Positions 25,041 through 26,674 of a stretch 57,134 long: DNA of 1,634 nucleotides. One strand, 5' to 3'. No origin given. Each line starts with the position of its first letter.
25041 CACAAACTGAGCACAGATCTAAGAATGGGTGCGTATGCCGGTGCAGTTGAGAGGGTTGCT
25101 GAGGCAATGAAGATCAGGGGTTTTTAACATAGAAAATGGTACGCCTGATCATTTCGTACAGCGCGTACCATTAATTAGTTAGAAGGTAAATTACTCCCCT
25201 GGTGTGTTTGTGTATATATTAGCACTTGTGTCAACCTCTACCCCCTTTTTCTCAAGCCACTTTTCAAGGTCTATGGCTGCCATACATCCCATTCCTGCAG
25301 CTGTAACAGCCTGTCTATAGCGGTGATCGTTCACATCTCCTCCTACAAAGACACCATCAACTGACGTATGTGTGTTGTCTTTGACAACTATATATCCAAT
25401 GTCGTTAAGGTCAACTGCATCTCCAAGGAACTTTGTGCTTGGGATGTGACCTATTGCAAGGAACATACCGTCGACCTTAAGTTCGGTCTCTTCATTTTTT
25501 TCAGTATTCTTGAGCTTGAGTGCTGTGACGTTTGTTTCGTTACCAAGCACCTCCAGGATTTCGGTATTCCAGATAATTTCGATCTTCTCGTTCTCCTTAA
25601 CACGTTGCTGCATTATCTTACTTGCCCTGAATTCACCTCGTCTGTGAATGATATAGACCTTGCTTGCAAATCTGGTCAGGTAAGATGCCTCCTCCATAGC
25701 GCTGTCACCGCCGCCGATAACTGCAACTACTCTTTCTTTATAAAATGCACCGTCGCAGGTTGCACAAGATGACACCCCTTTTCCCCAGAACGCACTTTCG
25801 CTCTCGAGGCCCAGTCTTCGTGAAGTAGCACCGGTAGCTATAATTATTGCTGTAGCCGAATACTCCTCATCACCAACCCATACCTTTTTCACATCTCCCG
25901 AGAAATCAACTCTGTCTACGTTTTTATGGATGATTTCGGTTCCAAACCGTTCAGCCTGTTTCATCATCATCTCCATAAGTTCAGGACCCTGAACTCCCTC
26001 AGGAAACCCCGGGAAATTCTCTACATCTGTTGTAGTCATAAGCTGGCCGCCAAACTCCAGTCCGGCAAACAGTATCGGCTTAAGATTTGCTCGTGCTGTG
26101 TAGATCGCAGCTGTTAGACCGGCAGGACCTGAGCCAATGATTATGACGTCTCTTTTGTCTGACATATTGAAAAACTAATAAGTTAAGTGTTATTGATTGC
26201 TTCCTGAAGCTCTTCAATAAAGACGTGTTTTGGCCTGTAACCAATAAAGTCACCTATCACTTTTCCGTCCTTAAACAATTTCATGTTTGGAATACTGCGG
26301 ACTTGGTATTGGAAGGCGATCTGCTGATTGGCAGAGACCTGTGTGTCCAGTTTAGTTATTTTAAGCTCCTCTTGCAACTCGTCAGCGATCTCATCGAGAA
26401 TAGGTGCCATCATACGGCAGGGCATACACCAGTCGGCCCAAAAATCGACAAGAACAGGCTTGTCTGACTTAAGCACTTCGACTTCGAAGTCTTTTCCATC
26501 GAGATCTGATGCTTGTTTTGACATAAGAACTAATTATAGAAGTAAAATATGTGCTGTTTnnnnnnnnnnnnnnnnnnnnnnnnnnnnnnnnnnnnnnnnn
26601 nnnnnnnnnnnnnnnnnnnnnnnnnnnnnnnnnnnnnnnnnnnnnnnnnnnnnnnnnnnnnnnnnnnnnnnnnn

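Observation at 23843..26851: Putative new CsoR-family regulon linking the thioredoxin system and glutamate dehydrogenase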

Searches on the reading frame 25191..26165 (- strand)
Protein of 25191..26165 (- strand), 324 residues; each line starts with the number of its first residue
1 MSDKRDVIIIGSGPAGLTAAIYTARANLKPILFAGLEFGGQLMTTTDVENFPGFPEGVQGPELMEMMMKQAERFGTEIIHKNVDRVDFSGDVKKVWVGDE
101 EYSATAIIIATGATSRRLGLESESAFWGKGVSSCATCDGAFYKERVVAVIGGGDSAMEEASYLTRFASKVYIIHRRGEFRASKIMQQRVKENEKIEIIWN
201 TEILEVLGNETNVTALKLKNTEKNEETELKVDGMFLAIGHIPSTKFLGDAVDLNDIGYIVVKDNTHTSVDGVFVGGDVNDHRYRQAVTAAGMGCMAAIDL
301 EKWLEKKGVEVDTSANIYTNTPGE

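Call 6: search_protein_families(library=pfam, proteins=[window:25191-26165:-], max_evalue=0.01)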
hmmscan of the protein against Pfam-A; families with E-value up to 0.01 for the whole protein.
window:25191-26165:- (324 aa): 13 families
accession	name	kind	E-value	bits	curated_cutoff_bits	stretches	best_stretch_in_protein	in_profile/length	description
PF07992.20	Pyr_redox_2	-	2.9e-53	181.6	26.1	1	6-293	2-291/291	Pyridine nucleotide-disulphide oxidoreductase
PF00070.33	Pyr_redox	-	4.2e-20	72.5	22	1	147-220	2-81/82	Pyridine nucleotide-disulphide oxidoreductase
PF13738.12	Pyr_redox_3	-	2.3e-19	70.2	30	1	60-276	80-305/305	Pyridine nucleotide-disulphide oxidoreductase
PF01266.30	DAO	-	5.1e-08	33.3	27.9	1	59-118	147-209/353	FAD dependent oxidoreductase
PF03486.20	HI0933_like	-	1.5e-07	31.6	50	1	6-33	2-29/244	HI0933-like protein Rossmann domain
PF13434.12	Lys_Orn_oxgnase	-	5.5e-07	29.5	21.3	1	184-240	281-337/339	L-lysine 6-monooxygenase/L-ornithine 5-monooxygenase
PF01946.23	Thi4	-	6.3e-07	29.3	26.2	1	5-40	18-55/235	Thi4 family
PF00890.30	FAD_binding_2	-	2e-06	27.7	20.4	1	6-37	1-32/414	FAD binding domain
PF01134.28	GIDA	-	2.3e-06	27.4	22.1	1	6-34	1-29/391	Glucose inhibited division protein A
PF12831.13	FAD_oxidored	-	0.00015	21.6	27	1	6-53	1-48/416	FAD dependent oxidoreductase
PF13450.12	NAD_binding_8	-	0.00021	22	21.9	1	9-47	1-40/68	NAD(P)-binding Rossmann-like domain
PF01494.25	FAD_binding_3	-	0.0023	17.7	22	0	6-22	3-19/349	FAD binding domain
PF00743.25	FMO-like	-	0.0081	15.1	22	0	125-189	164-228/532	Flavin-binding monooxygenase-like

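Call 11: search_protein_families(library=ncbifam, proteins=[window:25191-26165:-], max_evalue=0.001)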
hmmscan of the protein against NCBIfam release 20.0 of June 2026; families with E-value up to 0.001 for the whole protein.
window:25191-26165:- (324 aa): 75 families (the best 25 are shown)
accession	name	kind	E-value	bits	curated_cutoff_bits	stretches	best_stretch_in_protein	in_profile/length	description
TIGR01292.1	TRX_reduct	equivalog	1.9e-127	424.2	343.45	1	6-304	2-300/300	thioredoxin-disulfide reductase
NF007614.0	PRK10262.1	equivalog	4.6e-97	325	644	1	6-305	8-315/321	thioredoxin-disulfide reductase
TIGR03143.1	AhpF_homolog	hypoth_equivalog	2.9e-88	296.8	687.65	1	5-310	5-314/555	putative alkyl hydroperoxide reductase F subunit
TIGR03140.1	AhpF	equivalog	2.2e-72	244.3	502.9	1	3-298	211-506/515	alkyl hydroperoxide reductase subunit F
TIGR01350.1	lipoamide_DH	equivalog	5.2e-23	81.5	408.8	2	95-306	119-335/461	dihydrolipoyl dehydrogenase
TIGR01316.1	gltA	equivalog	3.6e-19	68.9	471.75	1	4-303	133-448/449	NADPH-dependent glutamate synthase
NF009410.0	PRK12771.1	subfamily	8e-19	67.6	516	1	101-316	221-457/566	NAD(P)-binding protein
TIGR02053.1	MerA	equivalog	8.1e-18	64.6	454.45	1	93-300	117-328/465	mercury(II) reductase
NF004776.0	PRK06116.1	equivalog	2.7e-17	62.9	480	1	91-282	119-308/450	glutathione-disulfide reductase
NF004945.0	PRK06292.2-3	equivalog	8.1e-17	61.3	494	1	92-279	118-305/457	dihydrolipoyl dehydrogenase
TIGR04018.1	Bthiol_YpdA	hypoth_equivalog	1.1e-16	60.5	339.9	1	81-279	91-289/316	YpdA family putative bacillithiol disulfide reductase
NF009409.0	PRK12770.1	subfamily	1.7e-16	60.3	343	1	143-308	172-354/360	putative glutamate synthase subunit beta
NF004991.0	PRK06370.1-3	subfamily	5.4e-14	51.6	620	1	93-280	154-343/509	FAD-containing oxidoreductase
NF009414.0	PRK12778.1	equivalog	9.2e-14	50.6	1103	1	4-306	431-751/752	bifunctional dihydroorotate dehydrogenase B NAD binding subunit/NADPH-dependent glutamate synthase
TIGR03385.1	CoA_CoA_reduc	equivalog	1.9e-13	50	578.8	1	100-285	98-289/439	CoA-disulfide reductase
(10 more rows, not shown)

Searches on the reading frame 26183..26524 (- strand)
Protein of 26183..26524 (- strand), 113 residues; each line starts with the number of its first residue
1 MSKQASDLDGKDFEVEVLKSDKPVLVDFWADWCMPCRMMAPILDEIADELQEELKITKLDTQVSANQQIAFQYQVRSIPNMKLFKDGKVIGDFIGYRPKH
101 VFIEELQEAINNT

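Call 6: search_protein_families(library=pfam, proteins=[window:26183-26524:-], max_evalue=0.01)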
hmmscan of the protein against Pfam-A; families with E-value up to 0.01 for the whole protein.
window:26183-26524:- (113 aa): 7 families
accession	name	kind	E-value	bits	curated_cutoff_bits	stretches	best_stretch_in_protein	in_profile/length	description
PF00085.26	Thioredoxin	-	3e-28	98.3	23.5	1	8-107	5-102/103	Thioredoxin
PF13098.12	Thioredoxin_2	-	4.2e-08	33.9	27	1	19-105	3-103/104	Thioredoxin-like domain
PF13905.12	Thioredoxin_8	-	1.2e-05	26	27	1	22-52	2-32/94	Thioredoxin-like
PF00578.27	AhpC-TSA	-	1.3e-05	25.5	26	1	5-61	10-67/124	AhpC/TSA family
PF13899.12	Thioredoxin_7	-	0.00035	21.1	27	1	19-41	15-37/83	Thioredoxin-like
PF08534.16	Redoxin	-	0.0015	18.8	26.6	1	7-52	15-60/148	Redoxin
PF14595.12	Thioredoxin_9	-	0.0023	18.3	25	1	26-101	46-121/129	Thioredoxin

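Call 11: search_protein_families(library=ncbifam, proteins=[window:26183-26524:-], max_evalue=0.001)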
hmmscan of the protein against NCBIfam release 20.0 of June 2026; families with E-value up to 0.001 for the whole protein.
window:26183-26524:- (113 aa): 17 families
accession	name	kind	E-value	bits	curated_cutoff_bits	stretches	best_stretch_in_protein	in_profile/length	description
TIGR01068.1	thioredoxin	equivalog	2.4e-32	111.1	96.8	1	10-108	3-99/101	thioredoxin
NF006898.0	PRK09381.1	equivalog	1.5e-26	92.9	138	1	1-101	1-99/109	thioredoxin TrxA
NF008229.0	PRK10996.1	equivalog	7.8e-26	90.5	125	1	16-110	47-139/141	thioredoxin TrxC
NF047697.1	ThioredTrxAClost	equivalog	1.2e-19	70.4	140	1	7-96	3-90/105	thioredoxin TrxA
TIGR01126.1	pdi_dom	equivalog_domain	6.9e-17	61.6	107.2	1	10-107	3-102/105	protein disulfide-isomerase domain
TIGR01130.1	ER_PDI_fam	subfamily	3.2e-16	59.9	344.25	1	12-104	10-102/476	protein disulfide-isomerase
NF045694.1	seleno_TsoB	exception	1.4e-09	36.6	805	1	18-108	471-570/572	rhodanese/DsbD fusion-like selenoprotein TsoB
NF002854.0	PRK03147.1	subfamily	1.7e-08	34.5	170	1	6-53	48-94/176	thiol-disulfide oxidoreductase ResA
NF047696.1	ThlDiSintTplARhiz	equivalog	3e-08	33.7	230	1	6-56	83-133/219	thiol:disulfide interchange protein TlpA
TIGR00385.1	dsbE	subfamily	6.2e-08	32.4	123.15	1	12-70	54-109/173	DsbE family thiol:disulfide interchange protein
NF001419.0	PRK00293.1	subfamily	8.1e-07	28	330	1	19-107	475-570/574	protein-disulfide reductase DsbD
NF011941.0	PRK15412.1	equivalog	5.1e-06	26.1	359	1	7-74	54-118/185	thiol:disulfide interchange protein DsbE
TIGR02187.2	PDO_seleno_TRX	equivalog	1.1e-05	24.9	185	0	22-85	17-79/209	protein disulfide oxidoreductase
NF041202.1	StoA_CxxC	exception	1.8e-05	24.7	210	1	8-60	41-91/163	endospore biogenesis thiol-disulfide oxidoreductase StoA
NF041054.1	WAxxUGC_long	equivalog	3.1e-05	23.4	300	1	6-58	90-141/354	ResA-like WAxxUGC motif-containing protein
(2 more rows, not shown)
